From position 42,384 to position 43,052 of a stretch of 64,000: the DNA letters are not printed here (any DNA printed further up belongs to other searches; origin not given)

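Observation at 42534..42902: Orphan AT-rich small acidic protein gene in the IS-scarred region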

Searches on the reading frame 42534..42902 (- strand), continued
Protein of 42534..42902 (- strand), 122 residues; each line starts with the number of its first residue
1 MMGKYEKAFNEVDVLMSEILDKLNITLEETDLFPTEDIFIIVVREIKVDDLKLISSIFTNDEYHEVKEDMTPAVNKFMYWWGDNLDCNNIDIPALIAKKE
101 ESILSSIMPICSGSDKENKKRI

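Call 64: find_homologous_proteins(query=A1, max_evalue=0.01)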
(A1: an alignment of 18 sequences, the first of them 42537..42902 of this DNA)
Query A1 (18 sequences) (122 aa, profile of the alignment): 66 proteins with E <= 0.01 among 638 candidates.
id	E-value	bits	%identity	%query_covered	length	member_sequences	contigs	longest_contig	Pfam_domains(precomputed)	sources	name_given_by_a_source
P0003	1.5e-55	204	93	99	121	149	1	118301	-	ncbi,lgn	-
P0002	2.2e-55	204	92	100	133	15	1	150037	-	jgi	-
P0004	4.3e-54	199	91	99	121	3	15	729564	-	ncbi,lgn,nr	ncbi:hypothetical protein RE755_000059 [Salmonella enterica]|nr:hypothetical protein [Salmonella ent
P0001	6.3e-54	199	99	99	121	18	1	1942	-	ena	-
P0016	9.7e-54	198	80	99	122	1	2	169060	-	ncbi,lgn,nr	ncbi:TPA: hypothetical protein QHM55_004030 [Klebsiella aerogenes]|nr:hypothetical protein [Klebsiel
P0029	1.1e-53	198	74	99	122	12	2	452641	-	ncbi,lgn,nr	ncbi:hypothetical protein C8961_06575 [Salmonella enterica]|nr:hypothetical protein [Salmonella ente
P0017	1.3e-53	198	80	99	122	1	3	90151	-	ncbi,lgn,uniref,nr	ncbi:hypothetical protein FZI38_21470 [Cronobacter sakazakii]|uniref:Uncharacterized protein n=1 Tax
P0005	1.3e-53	198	89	99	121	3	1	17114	-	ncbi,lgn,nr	ncbi:TPA: hypothetical protein RFN17_004841 [Klebsiella aerogenes]|nr:hypothetical protein [Klebsiel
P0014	1.7e-53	198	81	99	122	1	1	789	-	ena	-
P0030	2.4e-53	197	71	99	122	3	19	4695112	-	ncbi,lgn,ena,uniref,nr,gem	ncbi:hypothetical protein V1581_20510 [Enterobacter bugandensis]|uniref:hypothetical protein n=1 Tax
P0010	2.6e-53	197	84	99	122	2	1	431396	-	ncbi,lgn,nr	ncbi:hypothetical protein HDI70_000736 [Salmonella enterica]|nr:hypothetical protein [Salmonella ent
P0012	3.2e-53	197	80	99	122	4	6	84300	-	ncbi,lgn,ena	ncbi:TPA: hypothetical protein ACILGU_002544 [Escherichia coli]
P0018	4.0e-53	196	80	99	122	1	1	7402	-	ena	-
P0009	4.4e-53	196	81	100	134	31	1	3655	-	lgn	-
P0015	4.8e-53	196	83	98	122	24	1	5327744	-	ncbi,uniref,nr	ncbi:hypothetical protein [Klebsiella pneumoniae]|uniref:hypothetical protein n=1 Tax=Klebsiella pne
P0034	2.7e-43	165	42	86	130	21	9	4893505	-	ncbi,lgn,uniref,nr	ncbi:hypothetical protein NFK47_04770 [Citrobacter freundii]|uniref:hypothetical protein n=1 Tax=Cit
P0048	2.4e-41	158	42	99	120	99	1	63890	-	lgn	-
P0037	3.0e-40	155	35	100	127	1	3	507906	-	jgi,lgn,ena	-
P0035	5.8e-38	147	36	95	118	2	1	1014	-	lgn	-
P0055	7.1e-38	147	54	99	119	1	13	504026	-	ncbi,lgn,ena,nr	ncbi:TPA: hypothetical protein SLP46_004499 [Klebsiella pneumoniae]|nr:hypothetical protein [Klebsie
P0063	4.0e-34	135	36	84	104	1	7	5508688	-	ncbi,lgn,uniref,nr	ncbi:hypothetical protein [Klebsiella variicola]|uniref:hypothetical protein n=1 Tax=Klebsiella vari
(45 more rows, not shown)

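Call 65: find_encoding_contigs(protein=P0055, flank=9000, max_places=4)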
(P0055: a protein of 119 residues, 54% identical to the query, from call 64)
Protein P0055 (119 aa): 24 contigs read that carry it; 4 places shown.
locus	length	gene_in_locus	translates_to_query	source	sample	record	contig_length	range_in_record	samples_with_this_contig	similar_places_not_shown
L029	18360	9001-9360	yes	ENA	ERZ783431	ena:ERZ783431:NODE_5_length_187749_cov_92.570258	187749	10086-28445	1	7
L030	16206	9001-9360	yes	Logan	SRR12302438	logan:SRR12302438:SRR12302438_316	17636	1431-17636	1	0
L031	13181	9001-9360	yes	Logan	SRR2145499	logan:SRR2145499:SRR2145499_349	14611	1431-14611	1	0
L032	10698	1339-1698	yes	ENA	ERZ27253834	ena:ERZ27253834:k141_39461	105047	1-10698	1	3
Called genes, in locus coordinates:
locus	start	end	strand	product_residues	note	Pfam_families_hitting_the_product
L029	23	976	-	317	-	PF12796:Ank_2 (faint), PF13637:Ank_4 (faint)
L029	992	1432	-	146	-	-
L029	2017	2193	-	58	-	PF16280:DUF4928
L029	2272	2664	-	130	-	PF00665:rve, PF13683:rve_3, PF13333:rve_2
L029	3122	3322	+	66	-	-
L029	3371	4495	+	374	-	PF00899:ThiF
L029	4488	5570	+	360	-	PF00899:ThiF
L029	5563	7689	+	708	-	PF02463:SMC_N (weak), PF03193:RsgA_GTPase (faint), PF13555:AAA_29 (faint), PF13304:AAA_21 (faint), PF17755:UvrA_DNA-bind, PF00005:ABC_tran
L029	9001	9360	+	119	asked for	-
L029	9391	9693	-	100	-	-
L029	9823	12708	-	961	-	PF13304:AAA_21 (faint), PF02463:SMC_N (weak)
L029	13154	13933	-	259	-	PF02463:SMC_N (faint), PF00005:ABC_tran, PF13304:AAA_21 (weak)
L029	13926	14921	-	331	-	PF01032:FecCD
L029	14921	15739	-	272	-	PF01497:Peripla_BP_2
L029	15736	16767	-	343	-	PF05171:HemS, PF06228:ChuX_HutX, PF05171:HemS, PF06228:ChuX_HutX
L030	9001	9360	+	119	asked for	-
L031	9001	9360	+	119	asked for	-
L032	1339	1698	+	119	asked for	-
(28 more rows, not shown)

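Call 66: find_encoding_contigs(protein=P0048, flank=9000, max_places=3)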
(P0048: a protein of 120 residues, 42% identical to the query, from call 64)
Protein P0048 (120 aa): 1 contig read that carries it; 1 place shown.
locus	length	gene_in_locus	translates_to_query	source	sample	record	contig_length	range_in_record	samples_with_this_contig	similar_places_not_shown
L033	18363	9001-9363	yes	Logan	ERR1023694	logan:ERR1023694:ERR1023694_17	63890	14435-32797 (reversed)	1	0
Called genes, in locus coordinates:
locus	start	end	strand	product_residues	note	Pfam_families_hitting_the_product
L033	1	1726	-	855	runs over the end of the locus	PF01624:MutS_I, PF05188:MutS_II, PF05192:MutS_III, PF05190:MutS_IV, PF00488:MutS_V, PF27441:MutS_C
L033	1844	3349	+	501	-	PF00589:Phage_integrase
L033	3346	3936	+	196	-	-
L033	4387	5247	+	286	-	PF03090:Replicase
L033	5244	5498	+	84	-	-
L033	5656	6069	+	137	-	-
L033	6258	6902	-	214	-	-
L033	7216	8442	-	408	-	PF03432:Relaxase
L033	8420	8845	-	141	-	PF21983:NikA-like (faint)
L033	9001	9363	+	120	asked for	-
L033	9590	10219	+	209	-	-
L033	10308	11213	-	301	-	-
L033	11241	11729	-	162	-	PF14464:Prok-JAB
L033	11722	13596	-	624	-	PF14461:Prok-E2_B, PF00899:ThiF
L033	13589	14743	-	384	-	-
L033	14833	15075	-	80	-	-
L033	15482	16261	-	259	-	PF02463:SMC_N (faint), PF00005:ABC_tran, PF13304:AAA_21 (weak)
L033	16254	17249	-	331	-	PF01032:FecCD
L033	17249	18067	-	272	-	PF01497:Peripla_BP_2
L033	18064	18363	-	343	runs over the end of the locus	PF05171:HemS, PF06228:ChuX_HutX, PF05171:HemS, PF06228:ChuX_HutX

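Call 67: find_encoding_contigs(protein=P0063, flank=9000, max_places=3)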
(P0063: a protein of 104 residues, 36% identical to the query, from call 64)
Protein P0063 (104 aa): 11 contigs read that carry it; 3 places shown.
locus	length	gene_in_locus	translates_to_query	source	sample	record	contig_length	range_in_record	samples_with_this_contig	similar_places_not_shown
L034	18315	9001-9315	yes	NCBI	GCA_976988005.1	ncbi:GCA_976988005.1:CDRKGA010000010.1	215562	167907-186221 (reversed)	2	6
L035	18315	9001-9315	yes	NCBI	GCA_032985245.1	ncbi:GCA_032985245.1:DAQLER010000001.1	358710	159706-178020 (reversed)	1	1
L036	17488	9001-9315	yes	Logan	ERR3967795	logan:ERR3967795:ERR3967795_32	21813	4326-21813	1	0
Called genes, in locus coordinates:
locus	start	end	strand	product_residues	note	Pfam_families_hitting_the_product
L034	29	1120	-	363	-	PF04354:ZipA_C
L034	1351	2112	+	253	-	PF07264:EI24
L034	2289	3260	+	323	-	PF00291:PALP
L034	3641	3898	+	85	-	PF00381:PTS-HPr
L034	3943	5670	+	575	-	PF05524:PEP-utilisers_N, PF00391:PEP-utilizers, PF02896:PEP-utilizers_C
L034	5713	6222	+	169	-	PF00358:PTS_EIIA_1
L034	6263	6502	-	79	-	-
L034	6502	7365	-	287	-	PF08543:Phos_pyr_kin, PF00294:PfkB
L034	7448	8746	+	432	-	PF00392:GntR, PF00155:Aminotran_1_2, PF01041:DegT_DnrJ_EryC1 (weak)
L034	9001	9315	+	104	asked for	-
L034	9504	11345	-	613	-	-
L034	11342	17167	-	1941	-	PF13173:AAA_14 (faint)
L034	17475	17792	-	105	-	PF13683:rve_3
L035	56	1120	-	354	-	PF04354:ZipA_C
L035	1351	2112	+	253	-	PF07264:EI24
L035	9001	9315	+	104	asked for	-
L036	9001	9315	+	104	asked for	-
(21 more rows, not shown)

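Call 87: list_cluster_members(proteins=[window:42537-42899:-, window:42537-42902:-, P0003])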
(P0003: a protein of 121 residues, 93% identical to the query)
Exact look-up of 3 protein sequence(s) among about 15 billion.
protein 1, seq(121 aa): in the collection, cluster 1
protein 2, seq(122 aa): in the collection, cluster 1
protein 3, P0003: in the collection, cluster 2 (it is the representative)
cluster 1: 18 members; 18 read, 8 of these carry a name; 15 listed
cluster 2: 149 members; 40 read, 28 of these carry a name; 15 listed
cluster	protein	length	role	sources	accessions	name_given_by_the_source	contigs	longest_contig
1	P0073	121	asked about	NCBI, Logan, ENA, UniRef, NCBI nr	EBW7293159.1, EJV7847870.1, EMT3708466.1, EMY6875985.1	hypothetical protein ARC96_00785 [Escherichia coli] | Uncharacterized protein n=2 Tax=root TaxID=1 RepID=A0A645C459_9ZZZZ | hypothetical protein [Salmonella enterica subsp. enterica serovar Senftenberg]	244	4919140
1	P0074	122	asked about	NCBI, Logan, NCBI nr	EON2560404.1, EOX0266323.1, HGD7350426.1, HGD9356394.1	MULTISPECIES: hypothetical protein [Escherichia] | hypothetical protein [Escherichia coli]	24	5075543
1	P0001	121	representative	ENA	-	-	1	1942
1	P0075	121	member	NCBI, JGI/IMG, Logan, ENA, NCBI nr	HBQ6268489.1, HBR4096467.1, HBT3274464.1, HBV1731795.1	TPA: hypothetical protein MH611_17970 [Klebsiella pneumoniae] | hypothetical protein [Klebsiella pneumoniae]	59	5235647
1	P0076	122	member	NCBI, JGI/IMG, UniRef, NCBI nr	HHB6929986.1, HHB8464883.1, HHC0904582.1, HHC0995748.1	hypothetical protein AB8K36_24145 [Klebsiella pneumoniae] | hypothetical protein | hypothetical protein n=1 Tax=Klebsiella pneumoniae TaxID=573 RepID=UPI001D0D7199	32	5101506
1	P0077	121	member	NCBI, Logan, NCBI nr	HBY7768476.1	TPA: hypothetical protein MI729_002926 [Klebsiella aerogenes] | hypothetical protein [Klebsiella aerogenes]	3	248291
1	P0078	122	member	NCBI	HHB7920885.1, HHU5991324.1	TPA: hypothetical protein ACN7AI_004766 [Klebsiella pneumoniae]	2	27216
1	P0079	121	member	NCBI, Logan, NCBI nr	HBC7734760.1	TPA: hypothetical protein KEZ44_004437 [Escherichia coli] | hypothetical protein [Escherichia coli]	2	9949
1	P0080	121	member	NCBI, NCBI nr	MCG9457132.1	hypothetical protein LCU29_23550 [Escherichia coli] | hypothetical protein [Escherichia coli]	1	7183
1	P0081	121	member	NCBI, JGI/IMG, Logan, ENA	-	-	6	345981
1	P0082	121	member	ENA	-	-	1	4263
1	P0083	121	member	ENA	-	-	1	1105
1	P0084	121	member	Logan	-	-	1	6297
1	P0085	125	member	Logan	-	-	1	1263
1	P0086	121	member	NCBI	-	-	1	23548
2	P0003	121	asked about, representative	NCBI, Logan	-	-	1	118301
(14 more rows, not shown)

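Call 88: find_encoding_contigs(protein=P0073, flank=7000, max_places=8)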
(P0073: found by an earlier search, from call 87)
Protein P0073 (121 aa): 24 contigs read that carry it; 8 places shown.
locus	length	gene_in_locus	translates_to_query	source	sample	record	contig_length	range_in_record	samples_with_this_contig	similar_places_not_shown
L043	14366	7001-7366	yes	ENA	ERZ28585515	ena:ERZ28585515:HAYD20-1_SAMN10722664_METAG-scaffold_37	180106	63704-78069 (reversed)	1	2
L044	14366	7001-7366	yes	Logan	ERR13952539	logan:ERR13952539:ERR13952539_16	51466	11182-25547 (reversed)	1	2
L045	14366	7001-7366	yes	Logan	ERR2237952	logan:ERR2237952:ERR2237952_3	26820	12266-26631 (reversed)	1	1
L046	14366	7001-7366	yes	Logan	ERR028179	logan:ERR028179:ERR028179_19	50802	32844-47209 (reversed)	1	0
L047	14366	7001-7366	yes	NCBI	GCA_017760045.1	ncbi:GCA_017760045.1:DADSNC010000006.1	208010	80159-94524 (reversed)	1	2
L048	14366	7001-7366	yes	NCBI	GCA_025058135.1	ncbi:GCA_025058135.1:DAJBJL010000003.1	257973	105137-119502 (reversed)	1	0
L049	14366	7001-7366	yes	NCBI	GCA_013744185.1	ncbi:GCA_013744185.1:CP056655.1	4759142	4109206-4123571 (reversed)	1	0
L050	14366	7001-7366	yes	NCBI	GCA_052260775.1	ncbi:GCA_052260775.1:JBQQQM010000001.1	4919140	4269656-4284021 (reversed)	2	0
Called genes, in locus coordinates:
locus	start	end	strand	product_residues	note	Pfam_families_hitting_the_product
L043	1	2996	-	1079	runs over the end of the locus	PF04313:HSDR_N, PF04851:ResIII, PF18766:SWI2_SNF2, PF22679:T1R_D3-like, PF11867:T1RH-like_C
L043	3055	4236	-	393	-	PF01420:Methylase_S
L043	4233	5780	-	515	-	PF12161:HsdM_N, PF02384:N6_Mtase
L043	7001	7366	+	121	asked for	-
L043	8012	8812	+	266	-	PF26915:Phage_P4_cII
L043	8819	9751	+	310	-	-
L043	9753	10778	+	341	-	PF08808:RES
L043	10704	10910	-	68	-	-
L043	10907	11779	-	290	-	PF26340:DNA-SBD_ScoMcrA, PF13391:HNH_2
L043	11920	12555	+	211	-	PF26345:ScoMcrA_N, PF01844:HNH (weak)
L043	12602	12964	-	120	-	PF08845:SymE_toxin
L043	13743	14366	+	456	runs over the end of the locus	PF01212:Beta_elim_lyase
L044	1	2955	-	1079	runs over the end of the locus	PF04313:HSDR_N, PF04851:ResIII, PF18766:SWI2_SNF2, PF22679:T1R_D3-like, PF11867:T1RH-like_C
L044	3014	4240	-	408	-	PF01420:Methylase_S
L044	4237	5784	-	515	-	PF12161:HsdM_N, PF02384:N6_Mtase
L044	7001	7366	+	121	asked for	-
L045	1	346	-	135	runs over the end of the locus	-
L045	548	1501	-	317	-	PF00023:Ank (faint), PF13637:Ank_4 (faint), PF12796:Ank_2 (weak)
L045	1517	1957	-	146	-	-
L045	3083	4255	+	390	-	-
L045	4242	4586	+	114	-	-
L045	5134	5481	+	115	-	-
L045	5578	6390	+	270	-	-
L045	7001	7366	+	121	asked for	-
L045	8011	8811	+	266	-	PF26915:Phage_P4_cII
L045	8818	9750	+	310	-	-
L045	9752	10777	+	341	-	PF08808:RES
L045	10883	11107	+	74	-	-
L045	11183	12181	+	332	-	-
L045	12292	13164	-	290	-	PF26340:DNA-SBD_ScoMcrA, PF13391:HNH_2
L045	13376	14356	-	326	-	PF03629:SASA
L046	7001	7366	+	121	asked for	-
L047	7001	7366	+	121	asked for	-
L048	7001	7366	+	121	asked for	-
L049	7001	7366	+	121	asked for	-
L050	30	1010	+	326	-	PF05598:DUF772, PF01609:DDE_Tnp_1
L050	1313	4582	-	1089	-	-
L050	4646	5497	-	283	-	PF02384:N6_Mtase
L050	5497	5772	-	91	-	PF12161:HsdM_N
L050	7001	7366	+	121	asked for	-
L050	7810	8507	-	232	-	PF03811:Zn_ribbon_InsA, PF12759:HTH_Tnp_IS1, PF03400:DDE_Tnp_IS1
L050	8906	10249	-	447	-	PF02447:GntP_permease, PF03600:CitMHS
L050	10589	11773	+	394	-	PF03786:UxuA, PF01261:AP_endonuc_2 (weak)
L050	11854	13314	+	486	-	PF01232:Mannitol_dh, PF08125:Mannitol_dh_C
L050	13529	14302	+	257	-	PF00392:GntR, PF07729:FCD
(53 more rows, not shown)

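Call 91: search_protein_families(library=pfam, proteins=[L045:5578-6390:+, L045:3083-4255:+], max_evalue=0.001)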
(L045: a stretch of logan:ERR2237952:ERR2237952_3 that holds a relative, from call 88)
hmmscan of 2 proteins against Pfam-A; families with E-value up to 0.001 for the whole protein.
L045:5578-6390:+ (270 aa): 0 families

L045:3083-4255:+ (390 aa): 0 families
